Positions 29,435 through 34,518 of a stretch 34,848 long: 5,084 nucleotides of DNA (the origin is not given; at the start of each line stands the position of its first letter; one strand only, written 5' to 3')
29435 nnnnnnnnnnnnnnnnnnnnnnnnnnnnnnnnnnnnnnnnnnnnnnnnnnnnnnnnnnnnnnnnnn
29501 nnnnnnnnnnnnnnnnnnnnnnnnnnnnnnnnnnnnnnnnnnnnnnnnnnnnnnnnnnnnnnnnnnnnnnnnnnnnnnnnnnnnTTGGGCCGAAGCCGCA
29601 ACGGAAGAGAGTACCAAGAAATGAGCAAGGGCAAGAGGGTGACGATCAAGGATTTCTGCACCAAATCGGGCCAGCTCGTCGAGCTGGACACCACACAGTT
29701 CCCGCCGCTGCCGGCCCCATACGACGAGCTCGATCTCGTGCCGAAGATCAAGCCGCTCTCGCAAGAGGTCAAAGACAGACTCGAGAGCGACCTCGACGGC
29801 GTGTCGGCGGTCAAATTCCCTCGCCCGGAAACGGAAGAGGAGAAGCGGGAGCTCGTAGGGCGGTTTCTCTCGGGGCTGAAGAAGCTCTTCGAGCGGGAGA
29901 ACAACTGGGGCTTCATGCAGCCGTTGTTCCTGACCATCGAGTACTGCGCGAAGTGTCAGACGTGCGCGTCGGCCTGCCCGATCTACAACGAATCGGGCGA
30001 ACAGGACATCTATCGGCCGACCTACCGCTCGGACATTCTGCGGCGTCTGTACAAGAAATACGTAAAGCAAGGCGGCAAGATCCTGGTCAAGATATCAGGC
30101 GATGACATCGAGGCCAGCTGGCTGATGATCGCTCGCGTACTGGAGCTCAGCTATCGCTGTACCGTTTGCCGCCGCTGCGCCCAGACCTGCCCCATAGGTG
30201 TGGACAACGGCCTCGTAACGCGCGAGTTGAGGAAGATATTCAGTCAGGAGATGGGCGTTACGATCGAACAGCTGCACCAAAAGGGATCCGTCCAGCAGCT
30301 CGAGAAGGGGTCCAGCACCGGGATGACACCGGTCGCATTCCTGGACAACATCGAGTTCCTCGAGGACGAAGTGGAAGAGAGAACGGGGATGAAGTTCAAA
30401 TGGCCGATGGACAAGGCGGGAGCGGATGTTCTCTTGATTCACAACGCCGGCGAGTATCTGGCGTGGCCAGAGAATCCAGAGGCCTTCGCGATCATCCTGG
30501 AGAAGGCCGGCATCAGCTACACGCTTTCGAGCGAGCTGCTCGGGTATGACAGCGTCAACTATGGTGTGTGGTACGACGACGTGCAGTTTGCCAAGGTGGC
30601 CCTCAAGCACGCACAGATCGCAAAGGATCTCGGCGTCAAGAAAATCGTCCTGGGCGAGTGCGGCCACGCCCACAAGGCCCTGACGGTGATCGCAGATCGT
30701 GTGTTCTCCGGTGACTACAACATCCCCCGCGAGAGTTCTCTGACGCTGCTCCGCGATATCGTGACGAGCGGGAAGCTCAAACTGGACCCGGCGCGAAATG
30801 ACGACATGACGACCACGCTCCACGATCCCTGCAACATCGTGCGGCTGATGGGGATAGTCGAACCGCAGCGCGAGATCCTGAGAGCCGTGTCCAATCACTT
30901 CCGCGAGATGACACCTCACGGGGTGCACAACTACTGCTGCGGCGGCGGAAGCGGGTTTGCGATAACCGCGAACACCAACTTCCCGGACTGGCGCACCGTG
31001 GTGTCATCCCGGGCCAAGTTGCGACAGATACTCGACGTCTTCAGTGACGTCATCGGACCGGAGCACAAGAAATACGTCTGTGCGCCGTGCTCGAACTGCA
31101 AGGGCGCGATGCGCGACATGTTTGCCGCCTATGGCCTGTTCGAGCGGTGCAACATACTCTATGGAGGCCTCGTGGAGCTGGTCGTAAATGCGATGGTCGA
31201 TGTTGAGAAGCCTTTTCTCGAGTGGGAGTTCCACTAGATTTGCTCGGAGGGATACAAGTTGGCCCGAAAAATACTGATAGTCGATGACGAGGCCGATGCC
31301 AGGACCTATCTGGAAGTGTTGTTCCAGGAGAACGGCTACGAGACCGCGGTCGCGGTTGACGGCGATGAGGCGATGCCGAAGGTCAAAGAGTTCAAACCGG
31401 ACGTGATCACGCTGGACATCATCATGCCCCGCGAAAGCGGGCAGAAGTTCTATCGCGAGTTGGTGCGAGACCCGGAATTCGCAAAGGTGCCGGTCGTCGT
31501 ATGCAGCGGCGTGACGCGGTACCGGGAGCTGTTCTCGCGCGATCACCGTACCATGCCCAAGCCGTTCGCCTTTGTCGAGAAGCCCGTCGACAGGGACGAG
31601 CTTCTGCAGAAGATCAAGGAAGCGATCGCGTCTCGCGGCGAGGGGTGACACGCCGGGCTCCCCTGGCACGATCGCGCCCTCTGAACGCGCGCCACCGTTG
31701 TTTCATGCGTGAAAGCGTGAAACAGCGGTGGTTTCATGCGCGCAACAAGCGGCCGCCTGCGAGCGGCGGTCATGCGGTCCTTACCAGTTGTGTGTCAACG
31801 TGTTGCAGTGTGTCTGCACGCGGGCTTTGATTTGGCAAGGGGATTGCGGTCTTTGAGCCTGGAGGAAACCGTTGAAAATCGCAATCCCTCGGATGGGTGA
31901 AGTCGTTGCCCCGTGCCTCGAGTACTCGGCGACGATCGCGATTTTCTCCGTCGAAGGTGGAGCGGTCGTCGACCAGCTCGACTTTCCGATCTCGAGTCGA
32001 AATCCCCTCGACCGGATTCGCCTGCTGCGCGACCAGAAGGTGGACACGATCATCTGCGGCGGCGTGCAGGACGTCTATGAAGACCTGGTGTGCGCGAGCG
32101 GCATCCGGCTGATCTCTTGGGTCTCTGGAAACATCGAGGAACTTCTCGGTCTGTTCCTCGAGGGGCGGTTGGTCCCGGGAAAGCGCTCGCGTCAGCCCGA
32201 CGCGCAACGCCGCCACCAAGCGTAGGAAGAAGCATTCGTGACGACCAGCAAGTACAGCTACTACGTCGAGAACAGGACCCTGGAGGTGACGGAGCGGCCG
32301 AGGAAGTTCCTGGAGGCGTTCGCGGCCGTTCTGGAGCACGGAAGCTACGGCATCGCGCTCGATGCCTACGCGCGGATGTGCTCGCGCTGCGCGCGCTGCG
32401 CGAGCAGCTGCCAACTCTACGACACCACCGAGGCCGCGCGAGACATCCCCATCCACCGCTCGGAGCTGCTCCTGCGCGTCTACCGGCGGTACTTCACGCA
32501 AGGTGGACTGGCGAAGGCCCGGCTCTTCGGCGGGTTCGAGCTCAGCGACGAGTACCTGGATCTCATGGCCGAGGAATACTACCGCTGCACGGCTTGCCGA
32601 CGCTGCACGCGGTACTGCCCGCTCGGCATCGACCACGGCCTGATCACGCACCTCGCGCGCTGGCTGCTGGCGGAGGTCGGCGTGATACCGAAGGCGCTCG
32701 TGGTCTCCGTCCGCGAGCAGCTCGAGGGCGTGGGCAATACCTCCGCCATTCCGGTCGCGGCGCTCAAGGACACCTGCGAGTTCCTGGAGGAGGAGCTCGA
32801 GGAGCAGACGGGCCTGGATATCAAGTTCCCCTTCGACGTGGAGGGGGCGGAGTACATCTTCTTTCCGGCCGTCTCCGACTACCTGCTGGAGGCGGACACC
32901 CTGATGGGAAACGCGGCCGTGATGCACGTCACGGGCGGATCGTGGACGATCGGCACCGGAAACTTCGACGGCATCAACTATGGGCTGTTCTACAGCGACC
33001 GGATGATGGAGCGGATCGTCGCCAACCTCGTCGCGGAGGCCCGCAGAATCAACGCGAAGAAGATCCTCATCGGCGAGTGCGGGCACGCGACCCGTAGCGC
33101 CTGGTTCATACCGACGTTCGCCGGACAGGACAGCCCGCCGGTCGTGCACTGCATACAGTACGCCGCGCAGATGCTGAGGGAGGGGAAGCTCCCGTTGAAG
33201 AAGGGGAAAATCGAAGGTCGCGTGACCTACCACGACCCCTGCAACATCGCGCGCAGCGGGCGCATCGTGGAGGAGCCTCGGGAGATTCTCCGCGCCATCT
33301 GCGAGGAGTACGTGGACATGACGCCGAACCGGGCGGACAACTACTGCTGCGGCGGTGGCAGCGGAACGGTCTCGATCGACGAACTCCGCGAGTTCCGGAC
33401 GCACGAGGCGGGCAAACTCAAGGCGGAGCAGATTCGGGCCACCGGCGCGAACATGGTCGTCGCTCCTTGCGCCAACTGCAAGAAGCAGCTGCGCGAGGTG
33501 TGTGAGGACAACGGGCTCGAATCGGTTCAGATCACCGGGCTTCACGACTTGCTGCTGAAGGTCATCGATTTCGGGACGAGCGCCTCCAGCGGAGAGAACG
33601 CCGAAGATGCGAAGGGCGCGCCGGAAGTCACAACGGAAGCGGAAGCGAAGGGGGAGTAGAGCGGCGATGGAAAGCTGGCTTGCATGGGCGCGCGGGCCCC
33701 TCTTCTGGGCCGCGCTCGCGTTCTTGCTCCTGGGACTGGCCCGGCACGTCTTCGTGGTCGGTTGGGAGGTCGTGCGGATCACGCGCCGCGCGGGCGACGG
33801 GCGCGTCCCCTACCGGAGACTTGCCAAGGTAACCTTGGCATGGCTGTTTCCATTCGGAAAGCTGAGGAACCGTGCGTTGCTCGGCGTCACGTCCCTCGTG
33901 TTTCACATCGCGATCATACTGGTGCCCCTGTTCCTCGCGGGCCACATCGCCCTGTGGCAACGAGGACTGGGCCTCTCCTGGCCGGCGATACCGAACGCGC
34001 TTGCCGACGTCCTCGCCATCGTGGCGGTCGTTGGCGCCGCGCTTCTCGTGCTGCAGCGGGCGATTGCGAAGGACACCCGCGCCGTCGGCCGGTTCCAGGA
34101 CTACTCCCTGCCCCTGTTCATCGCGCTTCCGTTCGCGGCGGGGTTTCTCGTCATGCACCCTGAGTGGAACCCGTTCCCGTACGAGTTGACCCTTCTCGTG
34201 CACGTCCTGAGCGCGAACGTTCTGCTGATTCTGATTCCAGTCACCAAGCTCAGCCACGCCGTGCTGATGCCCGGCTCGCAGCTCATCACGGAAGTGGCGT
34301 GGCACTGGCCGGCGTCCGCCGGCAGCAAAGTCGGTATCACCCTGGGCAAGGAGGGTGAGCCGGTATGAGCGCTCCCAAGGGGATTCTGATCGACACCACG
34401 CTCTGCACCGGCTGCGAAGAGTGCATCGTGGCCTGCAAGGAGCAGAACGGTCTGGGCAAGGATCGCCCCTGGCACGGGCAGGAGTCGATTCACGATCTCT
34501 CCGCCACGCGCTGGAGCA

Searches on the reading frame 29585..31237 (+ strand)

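Call 59: search_protein_families(library=pfam, proteins=[window:29585-31237:+], max_evalue=0.0001)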
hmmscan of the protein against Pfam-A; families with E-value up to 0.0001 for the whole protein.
window:29585-31237:+ (550 aa): 3 families
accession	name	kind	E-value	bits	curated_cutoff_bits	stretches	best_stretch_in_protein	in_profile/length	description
PF13183.11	Fer4_8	-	1.6e-11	45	27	1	118-206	2-68/68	4Fe-4S dicluster domain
PF02754.22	CCG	-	1.4e-06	28.7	20.6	1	411-509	2-84/85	Cysteine-rich domain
PF13237.11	Fer4_10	-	7.2e-06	26.3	25.5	0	191-209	8-22/53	4Fe-4S dicluster domain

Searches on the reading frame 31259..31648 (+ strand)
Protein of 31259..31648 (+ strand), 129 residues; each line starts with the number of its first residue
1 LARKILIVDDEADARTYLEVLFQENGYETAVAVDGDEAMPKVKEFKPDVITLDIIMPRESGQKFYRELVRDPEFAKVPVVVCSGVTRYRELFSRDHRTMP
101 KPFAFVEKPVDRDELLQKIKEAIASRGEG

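Call 59: search_protein_families(library=pfam, proteins=[window:31259-31648:+], max_evalue=0.0001)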
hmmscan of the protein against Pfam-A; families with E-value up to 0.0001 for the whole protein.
window:31259-31648:+ (129 aa): 1 family
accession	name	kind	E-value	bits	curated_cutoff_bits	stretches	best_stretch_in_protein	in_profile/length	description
PF00072.30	Response_reg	-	1.2e-20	74.1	30.2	1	5-120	1-111/111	Response regulator receiver domain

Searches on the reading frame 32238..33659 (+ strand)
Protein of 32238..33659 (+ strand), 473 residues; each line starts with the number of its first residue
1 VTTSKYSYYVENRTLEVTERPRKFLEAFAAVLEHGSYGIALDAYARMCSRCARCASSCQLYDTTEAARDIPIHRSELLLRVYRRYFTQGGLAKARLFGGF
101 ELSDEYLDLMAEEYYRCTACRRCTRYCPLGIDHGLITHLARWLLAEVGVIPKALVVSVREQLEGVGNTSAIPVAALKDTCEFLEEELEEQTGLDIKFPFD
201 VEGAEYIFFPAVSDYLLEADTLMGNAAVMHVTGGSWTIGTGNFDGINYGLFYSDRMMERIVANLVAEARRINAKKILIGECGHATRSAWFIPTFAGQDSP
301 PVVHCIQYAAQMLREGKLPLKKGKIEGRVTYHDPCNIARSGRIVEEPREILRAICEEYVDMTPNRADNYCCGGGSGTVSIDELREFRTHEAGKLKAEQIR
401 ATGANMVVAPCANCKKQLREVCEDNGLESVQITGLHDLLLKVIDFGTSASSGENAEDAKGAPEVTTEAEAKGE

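Call 59: search_protein_families(library=pfam, proteins=[window:32238-33659:+], max_evalue=0.0001)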
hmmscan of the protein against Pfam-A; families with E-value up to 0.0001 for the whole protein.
window:32238-33659:+ (473 aa): 3 families
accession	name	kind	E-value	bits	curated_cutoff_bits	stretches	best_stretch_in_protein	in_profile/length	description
PF02754.22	CCG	-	8.3e-14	51.9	20.6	1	329-419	1-85/85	Cysteine-rich domain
PF13183.11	Fer4_8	-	6.4e-10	39.9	27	1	45-131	2-68/68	4Fe-4S dicluster domain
PF13534.11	Fer4_17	-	7.2e-05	23.7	22.2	1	48-132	2-61/61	4Fe-4S dicluster domain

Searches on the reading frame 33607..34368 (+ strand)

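Call 59: search_protein_families(library=pfam, proteins=[window:33607-34368:+], max_evalue=0.0001)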
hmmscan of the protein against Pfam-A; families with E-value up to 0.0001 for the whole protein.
window:33607-34368:+ (253 aa): 1 family
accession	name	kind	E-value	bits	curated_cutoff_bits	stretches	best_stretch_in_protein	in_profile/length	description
PF02665.19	Nitrate_red_gam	-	1.6e-05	25.1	22.9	0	84-183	36-141/217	Nitrate reductase gamma subunit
